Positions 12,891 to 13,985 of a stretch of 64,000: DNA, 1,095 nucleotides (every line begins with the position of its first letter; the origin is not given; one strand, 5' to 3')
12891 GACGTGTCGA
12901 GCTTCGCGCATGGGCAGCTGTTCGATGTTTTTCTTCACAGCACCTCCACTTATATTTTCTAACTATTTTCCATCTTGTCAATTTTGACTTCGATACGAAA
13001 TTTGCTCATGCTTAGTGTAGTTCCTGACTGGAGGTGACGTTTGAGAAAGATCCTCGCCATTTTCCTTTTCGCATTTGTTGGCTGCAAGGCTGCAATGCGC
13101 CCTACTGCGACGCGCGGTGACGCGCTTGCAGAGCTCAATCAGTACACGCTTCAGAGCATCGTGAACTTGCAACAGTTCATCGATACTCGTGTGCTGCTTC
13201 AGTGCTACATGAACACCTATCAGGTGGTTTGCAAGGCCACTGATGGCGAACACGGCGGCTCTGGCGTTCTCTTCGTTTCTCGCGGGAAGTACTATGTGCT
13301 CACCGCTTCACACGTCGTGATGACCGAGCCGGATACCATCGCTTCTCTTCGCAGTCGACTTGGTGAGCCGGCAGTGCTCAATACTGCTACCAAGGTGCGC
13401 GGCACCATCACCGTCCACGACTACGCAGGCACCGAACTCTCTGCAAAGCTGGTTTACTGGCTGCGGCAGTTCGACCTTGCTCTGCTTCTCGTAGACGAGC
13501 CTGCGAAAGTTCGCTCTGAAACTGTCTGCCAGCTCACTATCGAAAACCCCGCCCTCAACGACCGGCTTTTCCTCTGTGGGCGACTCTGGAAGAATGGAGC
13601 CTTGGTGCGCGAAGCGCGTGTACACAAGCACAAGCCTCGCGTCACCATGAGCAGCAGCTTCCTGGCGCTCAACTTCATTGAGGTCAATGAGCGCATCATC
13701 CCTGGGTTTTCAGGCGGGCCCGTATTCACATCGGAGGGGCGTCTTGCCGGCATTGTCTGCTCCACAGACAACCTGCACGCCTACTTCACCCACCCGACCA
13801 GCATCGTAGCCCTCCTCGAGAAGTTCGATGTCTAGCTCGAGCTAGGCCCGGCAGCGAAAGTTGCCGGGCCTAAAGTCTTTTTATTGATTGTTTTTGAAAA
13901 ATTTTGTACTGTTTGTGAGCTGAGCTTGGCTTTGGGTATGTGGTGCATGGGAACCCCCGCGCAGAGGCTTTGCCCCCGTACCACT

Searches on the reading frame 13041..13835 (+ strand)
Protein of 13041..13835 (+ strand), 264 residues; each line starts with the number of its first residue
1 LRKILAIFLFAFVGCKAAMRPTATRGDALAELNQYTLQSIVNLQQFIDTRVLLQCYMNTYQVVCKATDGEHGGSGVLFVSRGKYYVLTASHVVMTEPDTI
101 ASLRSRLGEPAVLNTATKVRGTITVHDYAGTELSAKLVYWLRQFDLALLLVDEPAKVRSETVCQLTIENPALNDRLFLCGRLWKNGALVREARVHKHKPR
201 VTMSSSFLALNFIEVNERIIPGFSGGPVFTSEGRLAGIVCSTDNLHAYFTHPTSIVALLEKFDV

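Call 5: search_protein_families(library=pfam, proteins=[window:13041-13835:+], max_evalue=1)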
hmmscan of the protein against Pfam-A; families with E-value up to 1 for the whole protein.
window:13041-13835:+ (264 aa): 3 families
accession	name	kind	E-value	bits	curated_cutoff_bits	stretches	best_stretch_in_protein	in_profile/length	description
PF13365.12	Trypsin_2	-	1.8e-15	58.4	27.6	1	73-238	1-144/144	Trypsin-like peptidase domain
PF00089.32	Trypsin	-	1.7e-07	31.7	20.6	1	60-240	14-196/220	Trypsin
PF05579.19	Peptidase_S32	-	0.0052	16.5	24.7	1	69-96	110-137/297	Equine arteritis virus serine endopeptidase S32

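Call 9: search_protein_families(library=phrogs, proteins=[window:13041-13835:+], max_evalue=1)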
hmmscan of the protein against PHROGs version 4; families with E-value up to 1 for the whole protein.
window:13041-13835:+ (264 aa): 3 families
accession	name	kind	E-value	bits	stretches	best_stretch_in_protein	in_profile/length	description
phrog_9683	-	other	2.2e-08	34.9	1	122-240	78-188/233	protease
phrog_11383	-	unknown function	2.1e-05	25.1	2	211-240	296-325/462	-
phrog_13651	-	unknown function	0.25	11.7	0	218-241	227-250/280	-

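Call 10: find_encoding_contigs(protein=window:13041-13835:+, flank=10000, max_places=6)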
Protein window:13041-13835:+ (264 aa): no gene with exactly this product is on record in the collection.

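Call 14: find_homologous_proteins(query=window:13041-13835:+, max_evalue=0.001)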
Query window:13041-13835:+ (264 aa): 1 proteins with E <= 0.001 among 3313 candidates.
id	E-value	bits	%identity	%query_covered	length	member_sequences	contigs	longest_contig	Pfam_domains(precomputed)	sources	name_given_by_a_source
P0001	3.8e-160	549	100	93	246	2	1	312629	PF13365.13,PF00089.33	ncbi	ncbi:MAG: serine protease [Candidatus Paceibacterota bacterium]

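Call 15: find_encoding_contigs(protein=P0001, flank=10000, max_places=4)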
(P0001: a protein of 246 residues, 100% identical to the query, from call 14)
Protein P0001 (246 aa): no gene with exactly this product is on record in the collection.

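Call 17: search_protein_families(library=ncbifam, proteins=[window:13041-13835:+], max_evalue=1)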
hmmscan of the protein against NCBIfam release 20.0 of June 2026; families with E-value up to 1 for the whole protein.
window:13041-13835:+ (264 aa): 9 families
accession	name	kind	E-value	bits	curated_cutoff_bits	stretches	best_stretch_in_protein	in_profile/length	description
NF033740.0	MarP_fam_protase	equivalog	9.3e-07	28.2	250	1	121-240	232-352/390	MarP family serine protease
TIGR02037.1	degP_htrA_DO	subfamily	2.8e-06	26.5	416.2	1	210-238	169-197/434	Do family serine endopeptidase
NF047968.1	SerProtHtrA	equivalog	0.00015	21.2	470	0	65-94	81-108/357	serine protease HtrA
NF041521.1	HhoA_HhoB_HtrA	equivalog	0.00061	19.2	450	1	210-239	168-197/335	HhoA/HhoB/HtrA family serine endopeptidase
NF007526.1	PRK10139.1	equivalog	0.0079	14.9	756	0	112-157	111-152/456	serine endoprotease DegQ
NF050173.1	tryp_MXAN_2756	equivalog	0.0082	15.9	200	1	119-241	69-175/199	MXAN_2756 family trypsin-like serine endoprotease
TIGR02038.1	protease_degS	equivalog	0.0088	15.2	422.95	1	128-239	109-215/351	outer membrane-stress sensor serine endopeptidase DegS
NF008147.1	PRK10898.1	equivalog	0.064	12.4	408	0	198-239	175-215/352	outer membrane-stress sensor serine endopeptidase DegS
NF053637.1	SerProtHtrAspr2045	equivalog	0.1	11.5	650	0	213-241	225-253/394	serine protease HtrA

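Call 18: search_protein_families(library=padloc, proteins=[window:13041-13835:+], max_evalue=1)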
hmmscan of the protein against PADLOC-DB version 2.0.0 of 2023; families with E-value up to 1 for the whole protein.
window:13041-13835:+ (264 aa): 5 families
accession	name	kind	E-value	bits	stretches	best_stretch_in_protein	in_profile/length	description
PDLC03855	LmuA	-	8e-14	49.7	1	64-244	12-175/425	-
PDLC02960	RT-Protease_XI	-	4.5e-10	37.1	1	60-243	339-487/506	single gene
PDLC02959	RT-Protease_XI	-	1.3e-08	32.2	1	60-242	339-489/510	single gene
PDLC03785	RT_UG9_large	-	0.00019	17.9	1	70-243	23-184/772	DRT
PDLC02163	Avs2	-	0.029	9.9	1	66-107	19-63/1576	-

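Call 19: search_solved_structures(query=window:13041-13835:+, max_evalue=1, show_alignments=3)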
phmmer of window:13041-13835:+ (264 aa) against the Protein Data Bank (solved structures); distinct sequences matched with E-value up to 1: 14.
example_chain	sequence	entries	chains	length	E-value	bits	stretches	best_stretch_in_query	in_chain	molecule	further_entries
9e6q_3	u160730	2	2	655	0.048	16.1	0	101-154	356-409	Putative signal-transduction protein with CBS domains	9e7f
3sti_A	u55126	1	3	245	0.079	15.4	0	124-238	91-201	Protease degQ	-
3stj_A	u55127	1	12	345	0.17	14.2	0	124-238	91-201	Protease degQ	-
3lgw_A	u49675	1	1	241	0.32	13.4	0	171-239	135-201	Protease degS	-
6z05_A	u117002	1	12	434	0.36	13.2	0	210-239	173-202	DegQ family serine endoprotease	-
5y28_A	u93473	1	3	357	0.37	13.2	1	115-239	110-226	Periplasmic serine endoprotease DegP-like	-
7xs0_A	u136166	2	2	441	0.44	12.9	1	115-239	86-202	Periplasmic serine endoprotease DegP-like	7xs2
3lgv_A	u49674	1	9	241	0.48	12.8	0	200-239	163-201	Protease degS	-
5y2d_A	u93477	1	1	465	0.63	12.4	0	115-239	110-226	Periplasmic serine endoprotease DegP-like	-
8k2y_A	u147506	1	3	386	0.65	12.4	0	210-239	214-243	serine endoprotease DegP-like protein MucD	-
4ic6_A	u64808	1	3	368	0.74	12.2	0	211-239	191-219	Protease Do-like 8, chloroplastic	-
3lgt_A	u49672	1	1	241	0.8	12.1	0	210-239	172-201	Protease degS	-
4a8a_A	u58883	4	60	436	0.82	12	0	117-238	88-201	PERIPLASMIC PH-DEPENDENT SERINE ENDOPROTEASE DEGQ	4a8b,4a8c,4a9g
8kic_D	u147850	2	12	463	0.92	11.9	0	124-238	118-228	peptidase Do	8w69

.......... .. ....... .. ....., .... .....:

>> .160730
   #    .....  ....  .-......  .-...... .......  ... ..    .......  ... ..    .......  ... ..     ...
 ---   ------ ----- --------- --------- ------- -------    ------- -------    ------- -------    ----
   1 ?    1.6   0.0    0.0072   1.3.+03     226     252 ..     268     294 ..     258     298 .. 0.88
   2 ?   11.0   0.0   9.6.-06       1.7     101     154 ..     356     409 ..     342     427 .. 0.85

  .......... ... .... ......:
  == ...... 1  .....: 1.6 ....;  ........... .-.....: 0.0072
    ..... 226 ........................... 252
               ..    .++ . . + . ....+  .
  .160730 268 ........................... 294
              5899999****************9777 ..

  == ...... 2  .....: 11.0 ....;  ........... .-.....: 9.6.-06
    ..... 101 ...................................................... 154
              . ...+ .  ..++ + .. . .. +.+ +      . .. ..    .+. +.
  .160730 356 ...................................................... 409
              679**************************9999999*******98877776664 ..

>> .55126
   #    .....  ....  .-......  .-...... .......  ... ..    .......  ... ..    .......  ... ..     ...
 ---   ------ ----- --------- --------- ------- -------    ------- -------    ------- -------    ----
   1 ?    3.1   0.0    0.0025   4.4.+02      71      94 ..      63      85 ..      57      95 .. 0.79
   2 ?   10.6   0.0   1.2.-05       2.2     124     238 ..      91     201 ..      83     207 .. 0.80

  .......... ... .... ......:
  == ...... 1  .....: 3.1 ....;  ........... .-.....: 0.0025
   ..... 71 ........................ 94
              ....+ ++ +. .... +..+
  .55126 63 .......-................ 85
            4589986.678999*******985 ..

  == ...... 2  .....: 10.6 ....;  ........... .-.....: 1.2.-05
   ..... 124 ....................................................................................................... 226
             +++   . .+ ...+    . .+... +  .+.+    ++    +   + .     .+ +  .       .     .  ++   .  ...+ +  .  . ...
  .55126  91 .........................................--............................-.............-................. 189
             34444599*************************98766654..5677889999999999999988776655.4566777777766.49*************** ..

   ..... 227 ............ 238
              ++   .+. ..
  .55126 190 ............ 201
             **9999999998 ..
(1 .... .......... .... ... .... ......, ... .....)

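Call 26: find_related_loci(query=window:13041-13835:+, collection=metagenome_contigs, flank=10000)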
Query window:13041-13835:+ (264 aa) in metagenome_contigs; peptide patterns used: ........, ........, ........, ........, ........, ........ (x = any residue, [..] = any of these).
105 stretches matched a pattern, but none encodes a relative of the query by tblastn (E <= 1e-3).

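Call 27: find_related_loci(query=window:13041-13835:+, collection=viral_contigs, flank=10000)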
Query window:13041-13835:+ (264 aa) in viral_contigs; peptide patterns used: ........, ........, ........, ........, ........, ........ (x = any residue, [..] = any of these).
3 stretches matched a pattern, but none encodes a relative of the query by tblastn (E <= 1e-3).

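Call 42: list_cluster_members(proteins=[P0001])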
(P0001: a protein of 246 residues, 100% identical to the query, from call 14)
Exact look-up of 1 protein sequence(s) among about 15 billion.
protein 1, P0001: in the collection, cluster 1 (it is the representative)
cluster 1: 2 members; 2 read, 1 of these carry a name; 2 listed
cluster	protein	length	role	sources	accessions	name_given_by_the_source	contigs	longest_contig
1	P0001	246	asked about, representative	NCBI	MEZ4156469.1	MAG: serine protease [Candidatus Paceibacterota bacterium]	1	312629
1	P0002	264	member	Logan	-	-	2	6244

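Call 45: find_encoding_contigs(protein=P0002, flank=10000, max_places=6)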
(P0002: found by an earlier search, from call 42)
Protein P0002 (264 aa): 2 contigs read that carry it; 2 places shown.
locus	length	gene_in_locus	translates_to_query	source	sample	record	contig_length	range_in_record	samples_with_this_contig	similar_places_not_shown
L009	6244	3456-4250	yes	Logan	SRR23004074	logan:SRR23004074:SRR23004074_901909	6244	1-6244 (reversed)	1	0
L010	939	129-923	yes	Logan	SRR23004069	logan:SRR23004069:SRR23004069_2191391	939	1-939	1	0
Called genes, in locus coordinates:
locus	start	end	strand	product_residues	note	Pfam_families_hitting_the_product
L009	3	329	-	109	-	?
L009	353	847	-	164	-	-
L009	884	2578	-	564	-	PF00999:Na_H_Exchanger, PF02254:TrkA_N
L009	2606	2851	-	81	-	-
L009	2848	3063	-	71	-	-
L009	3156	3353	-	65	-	-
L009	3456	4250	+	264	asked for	PF00089:Trypsin (weak), PF13365:Trypsin_2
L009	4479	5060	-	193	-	PF28474:DUF8412, PF13376:OmdA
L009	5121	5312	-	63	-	-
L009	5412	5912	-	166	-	PF06610:AlaE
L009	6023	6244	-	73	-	?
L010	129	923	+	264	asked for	PF00089:Trypsin (weak), PF13365:Trypsin_2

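Call 63: find_related_loci(query=A6, collection=viral_contigs, flank=5000)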
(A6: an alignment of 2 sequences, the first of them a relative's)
Query A6 (65 aa) in viral_contigs; peptide patterns used: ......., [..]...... (x = any residue, [..] = any of these).
50 stretches matched a pattern, but none encodes a relative of the query by tblastn (E <= 1e-3).
